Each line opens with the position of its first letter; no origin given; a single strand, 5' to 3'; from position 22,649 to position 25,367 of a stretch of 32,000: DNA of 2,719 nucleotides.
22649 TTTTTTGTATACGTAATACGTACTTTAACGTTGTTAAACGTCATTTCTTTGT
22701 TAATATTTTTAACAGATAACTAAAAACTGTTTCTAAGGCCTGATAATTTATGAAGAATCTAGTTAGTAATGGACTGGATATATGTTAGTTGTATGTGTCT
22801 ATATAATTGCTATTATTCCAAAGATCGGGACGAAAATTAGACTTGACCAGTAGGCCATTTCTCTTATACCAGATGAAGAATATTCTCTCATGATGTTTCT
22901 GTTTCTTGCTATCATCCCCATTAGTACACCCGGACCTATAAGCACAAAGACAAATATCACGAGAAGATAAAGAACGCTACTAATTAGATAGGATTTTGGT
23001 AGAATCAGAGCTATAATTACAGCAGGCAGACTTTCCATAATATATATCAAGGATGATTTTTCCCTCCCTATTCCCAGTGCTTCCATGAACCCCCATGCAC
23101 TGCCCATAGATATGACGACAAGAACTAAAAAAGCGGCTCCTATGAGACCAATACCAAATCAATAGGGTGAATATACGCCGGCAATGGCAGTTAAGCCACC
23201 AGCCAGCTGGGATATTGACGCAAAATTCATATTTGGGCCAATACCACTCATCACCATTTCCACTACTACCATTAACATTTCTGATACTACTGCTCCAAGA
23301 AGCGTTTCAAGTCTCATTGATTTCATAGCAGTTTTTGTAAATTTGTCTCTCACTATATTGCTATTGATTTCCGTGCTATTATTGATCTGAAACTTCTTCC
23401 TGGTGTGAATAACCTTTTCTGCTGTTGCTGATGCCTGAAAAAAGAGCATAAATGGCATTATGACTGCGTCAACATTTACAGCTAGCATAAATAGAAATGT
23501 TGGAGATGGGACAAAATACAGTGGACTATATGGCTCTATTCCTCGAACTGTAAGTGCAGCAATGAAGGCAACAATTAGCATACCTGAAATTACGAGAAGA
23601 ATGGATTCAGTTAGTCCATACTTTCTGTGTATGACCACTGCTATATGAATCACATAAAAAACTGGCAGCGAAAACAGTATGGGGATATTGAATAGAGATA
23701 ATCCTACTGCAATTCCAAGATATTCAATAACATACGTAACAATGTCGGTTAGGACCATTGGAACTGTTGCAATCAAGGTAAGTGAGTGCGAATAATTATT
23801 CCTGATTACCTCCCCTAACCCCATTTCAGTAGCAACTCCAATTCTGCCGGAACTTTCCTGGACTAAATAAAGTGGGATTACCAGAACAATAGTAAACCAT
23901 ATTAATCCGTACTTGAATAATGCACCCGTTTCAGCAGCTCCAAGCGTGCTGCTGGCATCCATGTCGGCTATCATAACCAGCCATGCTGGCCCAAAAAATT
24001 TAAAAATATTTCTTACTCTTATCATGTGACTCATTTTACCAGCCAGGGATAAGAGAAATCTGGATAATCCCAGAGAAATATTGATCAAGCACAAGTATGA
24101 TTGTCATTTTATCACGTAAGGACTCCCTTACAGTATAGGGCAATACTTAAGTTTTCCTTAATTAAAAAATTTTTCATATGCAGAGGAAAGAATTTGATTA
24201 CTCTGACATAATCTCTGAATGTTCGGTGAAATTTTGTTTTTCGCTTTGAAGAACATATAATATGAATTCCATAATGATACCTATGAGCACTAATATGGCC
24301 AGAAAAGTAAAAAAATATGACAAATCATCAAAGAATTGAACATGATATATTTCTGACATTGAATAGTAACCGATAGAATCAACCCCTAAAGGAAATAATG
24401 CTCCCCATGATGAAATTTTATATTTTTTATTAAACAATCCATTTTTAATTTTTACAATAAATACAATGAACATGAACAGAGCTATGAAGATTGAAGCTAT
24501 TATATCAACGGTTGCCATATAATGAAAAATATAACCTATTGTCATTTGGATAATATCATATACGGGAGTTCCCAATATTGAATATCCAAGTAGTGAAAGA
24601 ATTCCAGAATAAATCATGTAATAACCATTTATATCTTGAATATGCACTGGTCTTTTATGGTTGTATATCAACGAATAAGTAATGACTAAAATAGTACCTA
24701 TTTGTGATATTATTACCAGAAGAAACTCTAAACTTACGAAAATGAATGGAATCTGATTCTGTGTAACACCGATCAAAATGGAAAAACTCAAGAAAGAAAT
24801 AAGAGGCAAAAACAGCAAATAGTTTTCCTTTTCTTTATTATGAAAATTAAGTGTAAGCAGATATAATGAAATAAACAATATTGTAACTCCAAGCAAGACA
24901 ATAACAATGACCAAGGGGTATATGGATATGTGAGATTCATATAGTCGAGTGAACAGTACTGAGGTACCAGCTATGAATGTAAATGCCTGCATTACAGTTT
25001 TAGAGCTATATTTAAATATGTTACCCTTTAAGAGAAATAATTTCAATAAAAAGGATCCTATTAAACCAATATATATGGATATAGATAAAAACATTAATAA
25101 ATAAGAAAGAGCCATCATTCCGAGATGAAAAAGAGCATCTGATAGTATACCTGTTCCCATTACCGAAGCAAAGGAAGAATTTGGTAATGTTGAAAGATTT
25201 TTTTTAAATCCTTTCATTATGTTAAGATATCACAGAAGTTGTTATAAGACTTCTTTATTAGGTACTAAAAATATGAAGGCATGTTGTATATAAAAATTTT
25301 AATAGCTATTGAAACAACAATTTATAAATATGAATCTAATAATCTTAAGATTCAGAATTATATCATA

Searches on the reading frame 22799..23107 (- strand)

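Call 98: search_protein_families(library=pfam, proteins=[window:22799-23107:-], max_evalue=1)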
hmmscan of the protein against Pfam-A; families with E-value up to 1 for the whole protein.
window:22799-23107:- (102 aa): 1 family
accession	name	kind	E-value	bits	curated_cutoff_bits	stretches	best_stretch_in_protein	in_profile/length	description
PF06624.17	RAMP4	-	0.61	10.5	24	0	47-62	39-54/60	Ribosome associated membrane protein RAMP4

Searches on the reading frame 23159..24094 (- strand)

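Call 98: search_protein_families(library=pfam, proteins=[window:23159-24094:-], max_evalue=1)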
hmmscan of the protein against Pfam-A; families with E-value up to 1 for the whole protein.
window:23159-24094:- (311 aa): 3 families
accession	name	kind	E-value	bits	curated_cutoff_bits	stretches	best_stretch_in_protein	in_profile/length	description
PF01566.24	Nramp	-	5.1e-26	92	29.8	1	54-309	5-254/357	Natural resistance-associated macrophage protein-like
PF13336.12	AcetylCoA_hyd_C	-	0.018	15.4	23.7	1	228-304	8-82/154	Acetyl-CoA hydrolase/transferase C-terminal domain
PF23894.2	LD_SV2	-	0.13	13.1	29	1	225-264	5-44/92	SV2A/B/C luminal domain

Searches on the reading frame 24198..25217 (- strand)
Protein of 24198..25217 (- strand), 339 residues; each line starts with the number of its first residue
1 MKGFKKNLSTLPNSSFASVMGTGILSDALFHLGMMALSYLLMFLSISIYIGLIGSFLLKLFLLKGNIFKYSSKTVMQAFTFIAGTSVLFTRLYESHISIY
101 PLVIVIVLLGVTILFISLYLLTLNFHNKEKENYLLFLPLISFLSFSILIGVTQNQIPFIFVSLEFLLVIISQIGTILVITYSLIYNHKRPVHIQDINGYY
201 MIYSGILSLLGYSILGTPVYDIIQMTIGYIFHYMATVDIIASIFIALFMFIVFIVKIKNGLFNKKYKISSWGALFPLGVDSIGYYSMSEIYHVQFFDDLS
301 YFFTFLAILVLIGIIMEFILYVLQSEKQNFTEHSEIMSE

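Call 54: search_protein_families(library=pfam, proteins=[window:24198-25217:-], max_evalue=0.001)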
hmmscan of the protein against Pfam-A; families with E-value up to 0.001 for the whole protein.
window:24198-25217:- (339 aa): 1 family
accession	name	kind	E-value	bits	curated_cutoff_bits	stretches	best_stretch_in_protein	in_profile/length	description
PF03595.22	SLAC1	-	5.8e-16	59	27.9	1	12-316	3-328/331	Voltage-dependent anion channel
